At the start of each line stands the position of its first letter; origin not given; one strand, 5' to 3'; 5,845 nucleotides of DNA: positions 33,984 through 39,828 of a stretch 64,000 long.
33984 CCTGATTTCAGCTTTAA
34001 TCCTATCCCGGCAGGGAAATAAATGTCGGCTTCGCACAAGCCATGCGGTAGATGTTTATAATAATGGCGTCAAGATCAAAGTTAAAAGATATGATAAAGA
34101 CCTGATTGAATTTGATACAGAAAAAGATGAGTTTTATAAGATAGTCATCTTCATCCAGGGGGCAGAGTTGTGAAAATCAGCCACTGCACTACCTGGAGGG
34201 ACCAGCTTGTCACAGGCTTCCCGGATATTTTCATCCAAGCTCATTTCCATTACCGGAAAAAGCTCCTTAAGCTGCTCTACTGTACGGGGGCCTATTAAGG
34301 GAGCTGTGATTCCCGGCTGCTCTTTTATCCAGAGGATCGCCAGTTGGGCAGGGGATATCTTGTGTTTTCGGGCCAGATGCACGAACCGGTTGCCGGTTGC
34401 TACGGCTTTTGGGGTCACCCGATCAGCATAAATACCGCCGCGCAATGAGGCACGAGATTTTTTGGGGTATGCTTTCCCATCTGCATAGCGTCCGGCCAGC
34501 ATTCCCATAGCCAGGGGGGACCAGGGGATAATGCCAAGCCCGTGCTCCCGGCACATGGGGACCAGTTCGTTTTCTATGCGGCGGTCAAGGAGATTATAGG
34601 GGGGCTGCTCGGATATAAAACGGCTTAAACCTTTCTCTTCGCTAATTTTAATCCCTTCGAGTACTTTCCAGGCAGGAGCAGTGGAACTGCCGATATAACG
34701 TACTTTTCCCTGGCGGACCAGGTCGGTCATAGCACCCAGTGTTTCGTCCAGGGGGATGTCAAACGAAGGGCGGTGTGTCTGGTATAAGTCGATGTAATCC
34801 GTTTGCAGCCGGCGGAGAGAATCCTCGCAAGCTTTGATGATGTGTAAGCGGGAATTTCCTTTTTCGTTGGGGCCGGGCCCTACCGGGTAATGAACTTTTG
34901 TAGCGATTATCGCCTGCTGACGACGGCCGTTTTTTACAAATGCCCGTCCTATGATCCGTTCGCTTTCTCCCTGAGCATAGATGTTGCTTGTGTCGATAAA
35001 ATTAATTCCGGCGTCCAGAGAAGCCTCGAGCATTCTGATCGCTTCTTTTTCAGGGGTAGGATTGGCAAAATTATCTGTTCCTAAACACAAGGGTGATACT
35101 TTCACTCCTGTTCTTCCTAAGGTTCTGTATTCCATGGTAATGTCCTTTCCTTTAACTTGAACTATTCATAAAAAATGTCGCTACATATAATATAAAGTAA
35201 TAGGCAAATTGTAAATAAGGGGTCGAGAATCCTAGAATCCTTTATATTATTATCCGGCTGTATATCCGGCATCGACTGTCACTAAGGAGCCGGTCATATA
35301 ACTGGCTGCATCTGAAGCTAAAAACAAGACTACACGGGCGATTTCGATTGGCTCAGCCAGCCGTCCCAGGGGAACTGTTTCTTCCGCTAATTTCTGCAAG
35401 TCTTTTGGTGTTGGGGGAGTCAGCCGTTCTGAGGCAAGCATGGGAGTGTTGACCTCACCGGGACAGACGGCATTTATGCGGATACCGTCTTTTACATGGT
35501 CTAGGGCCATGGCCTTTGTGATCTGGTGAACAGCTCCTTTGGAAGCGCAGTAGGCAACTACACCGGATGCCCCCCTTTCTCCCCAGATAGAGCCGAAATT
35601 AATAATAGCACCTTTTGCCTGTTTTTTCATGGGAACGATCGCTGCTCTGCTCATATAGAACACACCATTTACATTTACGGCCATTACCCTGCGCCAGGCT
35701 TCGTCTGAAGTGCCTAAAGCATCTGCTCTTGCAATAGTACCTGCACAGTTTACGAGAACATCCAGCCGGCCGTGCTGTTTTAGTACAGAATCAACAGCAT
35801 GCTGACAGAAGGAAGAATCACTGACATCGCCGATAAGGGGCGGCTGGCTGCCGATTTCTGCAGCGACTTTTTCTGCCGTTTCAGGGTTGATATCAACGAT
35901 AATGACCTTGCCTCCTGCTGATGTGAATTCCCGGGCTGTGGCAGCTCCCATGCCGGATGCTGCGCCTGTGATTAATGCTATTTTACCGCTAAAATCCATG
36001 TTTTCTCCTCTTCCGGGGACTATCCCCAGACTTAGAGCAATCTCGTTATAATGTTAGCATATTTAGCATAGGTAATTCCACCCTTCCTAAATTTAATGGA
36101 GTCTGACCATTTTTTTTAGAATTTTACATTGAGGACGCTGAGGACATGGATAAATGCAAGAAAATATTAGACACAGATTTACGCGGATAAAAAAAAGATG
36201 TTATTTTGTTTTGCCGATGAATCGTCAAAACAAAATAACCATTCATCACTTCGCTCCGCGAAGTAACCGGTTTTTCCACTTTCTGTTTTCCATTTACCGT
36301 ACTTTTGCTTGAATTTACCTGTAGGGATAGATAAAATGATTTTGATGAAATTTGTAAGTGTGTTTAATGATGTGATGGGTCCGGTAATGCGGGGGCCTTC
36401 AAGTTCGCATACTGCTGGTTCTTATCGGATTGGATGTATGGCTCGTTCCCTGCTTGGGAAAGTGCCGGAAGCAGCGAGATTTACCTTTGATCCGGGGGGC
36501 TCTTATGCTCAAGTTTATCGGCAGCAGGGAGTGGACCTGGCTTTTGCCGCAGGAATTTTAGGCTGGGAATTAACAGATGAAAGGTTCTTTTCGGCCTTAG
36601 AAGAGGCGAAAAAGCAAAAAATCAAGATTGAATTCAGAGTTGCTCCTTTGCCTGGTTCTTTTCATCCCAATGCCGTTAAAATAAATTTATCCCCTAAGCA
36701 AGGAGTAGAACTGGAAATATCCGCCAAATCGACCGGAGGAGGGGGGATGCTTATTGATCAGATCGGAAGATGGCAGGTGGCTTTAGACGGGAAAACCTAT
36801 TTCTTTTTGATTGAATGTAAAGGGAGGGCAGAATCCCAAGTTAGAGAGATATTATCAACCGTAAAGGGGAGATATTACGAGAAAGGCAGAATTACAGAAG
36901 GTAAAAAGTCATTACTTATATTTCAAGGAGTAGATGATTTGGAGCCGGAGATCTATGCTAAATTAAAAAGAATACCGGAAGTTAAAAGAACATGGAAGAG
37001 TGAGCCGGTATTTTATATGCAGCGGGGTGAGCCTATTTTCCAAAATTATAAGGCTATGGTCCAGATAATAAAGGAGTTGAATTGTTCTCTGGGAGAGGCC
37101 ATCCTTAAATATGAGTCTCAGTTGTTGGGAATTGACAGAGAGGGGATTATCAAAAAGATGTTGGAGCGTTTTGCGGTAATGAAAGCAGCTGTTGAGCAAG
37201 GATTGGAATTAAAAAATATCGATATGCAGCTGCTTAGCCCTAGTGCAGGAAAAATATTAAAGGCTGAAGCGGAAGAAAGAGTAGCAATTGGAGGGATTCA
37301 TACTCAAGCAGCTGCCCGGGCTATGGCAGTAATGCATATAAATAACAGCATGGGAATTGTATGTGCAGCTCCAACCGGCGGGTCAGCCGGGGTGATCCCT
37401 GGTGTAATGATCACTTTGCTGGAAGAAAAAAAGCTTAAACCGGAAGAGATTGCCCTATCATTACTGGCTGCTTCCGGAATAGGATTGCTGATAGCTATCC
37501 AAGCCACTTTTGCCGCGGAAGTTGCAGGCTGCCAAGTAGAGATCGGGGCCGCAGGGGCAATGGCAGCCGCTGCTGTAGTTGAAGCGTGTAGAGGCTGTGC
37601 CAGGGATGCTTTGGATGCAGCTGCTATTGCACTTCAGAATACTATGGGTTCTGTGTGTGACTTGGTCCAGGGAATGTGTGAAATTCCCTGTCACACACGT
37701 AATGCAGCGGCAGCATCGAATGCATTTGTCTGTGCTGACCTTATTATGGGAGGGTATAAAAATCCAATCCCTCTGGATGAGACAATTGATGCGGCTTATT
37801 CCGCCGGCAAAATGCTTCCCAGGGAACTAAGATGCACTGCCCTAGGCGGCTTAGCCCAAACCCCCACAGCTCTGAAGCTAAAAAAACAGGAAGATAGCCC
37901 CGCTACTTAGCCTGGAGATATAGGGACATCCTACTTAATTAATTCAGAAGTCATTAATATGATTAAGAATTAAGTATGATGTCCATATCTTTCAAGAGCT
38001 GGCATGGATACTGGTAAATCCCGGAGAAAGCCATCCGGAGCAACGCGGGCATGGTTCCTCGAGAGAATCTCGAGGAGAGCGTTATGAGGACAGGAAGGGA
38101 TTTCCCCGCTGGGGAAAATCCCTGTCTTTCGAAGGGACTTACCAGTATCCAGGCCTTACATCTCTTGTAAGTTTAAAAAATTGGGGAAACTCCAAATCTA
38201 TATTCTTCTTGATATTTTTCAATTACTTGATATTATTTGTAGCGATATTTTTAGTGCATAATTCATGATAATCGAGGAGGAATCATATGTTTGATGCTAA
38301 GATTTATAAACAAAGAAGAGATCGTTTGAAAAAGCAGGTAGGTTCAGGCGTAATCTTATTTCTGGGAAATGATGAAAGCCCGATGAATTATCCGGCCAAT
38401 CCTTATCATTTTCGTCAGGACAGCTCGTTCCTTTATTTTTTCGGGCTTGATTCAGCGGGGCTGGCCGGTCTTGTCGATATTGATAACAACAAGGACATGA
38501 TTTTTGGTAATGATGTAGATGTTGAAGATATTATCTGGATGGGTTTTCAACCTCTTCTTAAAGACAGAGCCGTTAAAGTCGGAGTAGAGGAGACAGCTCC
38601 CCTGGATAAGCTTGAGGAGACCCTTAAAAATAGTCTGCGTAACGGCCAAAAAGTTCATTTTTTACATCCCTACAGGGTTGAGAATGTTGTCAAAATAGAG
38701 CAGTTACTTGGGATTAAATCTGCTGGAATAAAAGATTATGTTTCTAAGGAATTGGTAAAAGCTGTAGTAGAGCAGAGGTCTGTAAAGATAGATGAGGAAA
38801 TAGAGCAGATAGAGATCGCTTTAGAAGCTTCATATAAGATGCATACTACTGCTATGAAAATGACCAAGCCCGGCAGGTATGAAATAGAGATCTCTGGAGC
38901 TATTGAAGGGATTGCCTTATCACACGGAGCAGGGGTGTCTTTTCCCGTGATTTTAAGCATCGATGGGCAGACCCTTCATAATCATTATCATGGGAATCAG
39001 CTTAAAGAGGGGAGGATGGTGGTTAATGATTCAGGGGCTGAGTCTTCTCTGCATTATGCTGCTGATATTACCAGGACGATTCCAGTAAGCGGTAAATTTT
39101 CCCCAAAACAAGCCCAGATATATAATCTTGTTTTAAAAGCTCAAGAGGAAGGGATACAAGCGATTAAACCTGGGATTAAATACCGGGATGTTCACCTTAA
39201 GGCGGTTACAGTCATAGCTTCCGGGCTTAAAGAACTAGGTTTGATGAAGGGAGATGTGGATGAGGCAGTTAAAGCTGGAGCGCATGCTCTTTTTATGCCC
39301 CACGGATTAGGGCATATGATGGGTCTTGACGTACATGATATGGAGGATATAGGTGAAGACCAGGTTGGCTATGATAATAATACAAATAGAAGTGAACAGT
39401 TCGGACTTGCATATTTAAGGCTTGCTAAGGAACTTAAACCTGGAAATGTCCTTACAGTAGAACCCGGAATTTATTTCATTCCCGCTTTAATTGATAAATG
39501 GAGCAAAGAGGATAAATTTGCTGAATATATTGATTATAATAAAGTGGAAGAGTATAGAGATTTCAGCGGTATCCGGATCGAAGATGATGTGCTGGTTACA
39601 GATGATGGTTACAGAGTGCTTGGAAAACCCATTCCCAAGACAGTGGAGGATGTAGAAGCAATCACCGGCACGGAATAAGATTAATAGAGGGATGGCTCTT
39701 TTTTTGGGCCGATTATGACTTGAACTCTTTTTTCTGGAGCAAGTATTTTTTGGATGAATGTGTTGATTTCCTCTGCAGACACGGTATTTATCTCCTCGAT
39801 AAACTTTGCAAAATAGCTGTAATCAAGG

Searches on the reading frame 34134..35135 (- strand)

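Call 58: search_protein_families(library=ncbifam, proteins=[window:34134-35135:-], max_evalue=0.001)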
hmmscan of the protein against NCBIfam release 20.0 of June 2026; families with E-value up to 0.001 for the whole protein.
window:34134-35135:- (333 aa): 7 families
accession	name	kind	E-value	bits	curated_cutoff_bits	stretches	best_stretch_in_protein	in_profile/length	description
NF007912.0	PRK10625.1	equivalog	4.1e-52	177.7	415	2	128-307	156-333/346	NADP(H)-dependent aldo-keto reductase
TIGR01293.1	Kv_beta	subfamily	1e-46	159.5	365.4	1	1-295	1-300/319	voltage-dependent potassium channel subunit beta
NF049922.1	MethglyxlRedYdjG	equivalog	3e-38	131.7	550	1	1-303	1-312/326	NADH-dependent methylglyoxal reductase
NF007388.0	PRK09912.1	subfamily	1.5e-36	126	448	1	1-293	13-312/346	L-glyceraldehyde 3-phosphate reductase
NF007695.0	PRK10376.1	subfamily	1.4e-16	60.4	280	1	19-209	29-216/290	oxidoreductase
NF008377.0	PRK11172.1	equivalog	3.1e-12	46.3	327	1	30-212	16-185/267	2,5-didehydrogluconate reductase DkgB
NF008598.0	PRK11565.1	equivalog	8.4e-12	44.7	425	1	29-211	27-192/275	2,5-didehydrogluconate reductase DkgA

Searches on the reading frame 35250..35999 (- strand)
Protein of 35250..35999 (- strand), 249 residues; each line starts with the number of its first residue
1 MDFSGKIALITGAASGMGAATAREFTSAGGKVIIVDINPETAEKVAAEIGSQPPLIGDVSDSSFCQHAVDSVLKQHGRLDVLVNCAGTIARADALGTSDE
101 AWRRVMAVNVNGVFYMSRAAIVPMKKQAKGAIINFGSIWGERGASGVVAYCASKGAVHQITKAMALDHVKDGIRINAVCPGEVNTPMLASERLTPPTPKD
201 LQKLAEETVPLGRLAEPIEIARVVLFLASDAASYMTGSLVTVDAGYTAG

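Call 41: search_protein_families(library=pfam, proteins=[window:35250-35999:-], max_evalue=0.00001)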
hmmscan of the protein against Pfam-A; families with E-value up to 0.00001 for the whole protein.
window:35250-35999:- (249 aa): 3 families
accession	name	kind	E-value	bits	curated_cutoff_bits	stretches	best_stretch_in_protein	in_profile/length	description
PF13561.12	adh_short_C2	-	3.1e-65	220.5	27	1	12-247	1-236/236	Enoyl-(Acyl carrier protein) reductase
PF00106.31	adh_short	-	1.6e-56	191.3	26.6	1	6-192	1-191/195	short chain dehydrogenase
PF08659.16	KR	-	1.5e-08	35.2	22.6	1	9-158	4-157/180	KR domain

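Call 56: find_encoding_contigs(protein=window:35250-35999:-, flank=1500, max_places=10)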
Protein window:35250-35999:- (249 aa): no gene with exactly this product is on record in the collection.

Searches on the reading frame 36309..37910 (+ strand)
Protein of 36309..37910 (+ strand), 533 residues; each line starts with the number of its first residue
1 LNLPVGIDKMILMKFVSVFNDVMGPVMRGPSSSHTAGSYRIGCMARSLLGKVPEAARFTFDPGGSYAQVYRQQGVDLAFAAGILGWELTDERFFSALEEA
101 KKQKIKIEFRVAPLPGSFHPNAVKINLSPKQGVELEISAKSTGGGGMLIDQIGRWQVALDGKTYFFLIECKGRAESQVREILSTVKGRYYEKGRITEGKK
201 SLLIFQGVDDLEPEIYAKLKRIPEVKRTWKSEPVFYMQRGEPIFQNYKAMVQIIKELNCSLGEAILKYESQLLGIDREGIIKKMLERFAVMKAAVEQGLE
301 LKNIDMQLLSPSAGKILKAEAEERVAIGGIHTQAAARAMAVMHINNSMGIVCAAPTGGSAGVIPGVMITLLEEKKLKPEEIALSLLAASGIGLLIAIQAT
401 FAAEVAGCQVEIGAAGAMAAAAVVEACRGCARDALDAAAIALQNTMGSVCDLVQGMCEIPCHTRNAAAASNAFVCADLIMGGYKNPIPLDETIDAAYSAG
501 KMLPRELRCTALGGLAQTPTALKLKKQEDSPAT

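Call 41: search_protein_families(library=pfam, proteins=[window:36309-37910:+], max_evalue=0.00001)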
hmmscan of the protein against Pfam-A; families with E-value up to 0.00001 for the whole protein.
window:36309-37910:+ (533 aa): 1 family
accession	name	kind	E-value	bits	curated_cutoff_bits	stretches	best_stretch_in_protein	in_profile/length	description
PF03313.21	SDH_alpha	-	2.4e-53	181.9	26.4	1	258-516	3-260/260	Serine dehydratase alpha chain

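Call 68: find_encoding_contigs(protein=window:36345-37910:+, flank=1500, max_places=10)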
Protein window:36345-37910:+ (521 aa): no gene with exactly this product is on record in the collection.

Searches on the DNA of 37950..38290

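Call 65: search_rna_families(source=window, start=37950, end=38290, threshold=evalue, max_evalue=1)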
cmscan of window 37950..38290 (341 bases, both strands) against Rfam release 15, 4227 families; matches with E-value up to 1: 1.
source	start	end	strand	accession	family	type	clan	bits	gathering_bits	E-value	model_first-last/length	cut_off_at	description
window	37986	38122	+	RF00625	P11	Gene;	-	16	70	0.21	1-139/139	no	Pseudomonas sRNA P11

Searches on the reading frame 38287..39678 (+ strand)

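Call 58: search_protein_families(library=ncbifam, proteins=[window:38287-39678:+], max_evalue=0.001)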
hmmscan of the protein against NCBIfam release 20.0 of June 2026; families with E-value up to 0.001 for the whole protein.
window:38287-39678:+ (463 aa): 6 families
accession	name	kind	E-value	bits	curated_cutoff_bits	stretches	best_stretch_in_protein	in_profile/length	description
NF008131.0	PRK10879.1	equivalog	1e-59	202.5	465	1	6-460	5-432/438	Xaa-Pro aminopeptidase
NF010133.0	PRK13607.1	equivalog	1.7e-55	188.7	339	1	144-446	137-437/443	Xaa-Pro dipeptidase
NF040821.1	dipep_PepQ_Arch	equivalog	1.3e-21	77.1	630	1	145-399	103-317/346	Xaa-Pro dipeptidase PepQ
NF007310.0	PRK09795.1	equivalog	1.7e-17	63.3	393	1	155-312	115-279/361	aminopeptidase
TIGR00500.1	met_pdase_I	equivalog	7e-05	22.4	171.35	0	167-303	4-146/247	type I methionyl aminopeptidase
NF011174.0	PRK14576.1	subfamily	0.00041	19.3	487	0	162-314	173-326/405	putative endopeptidase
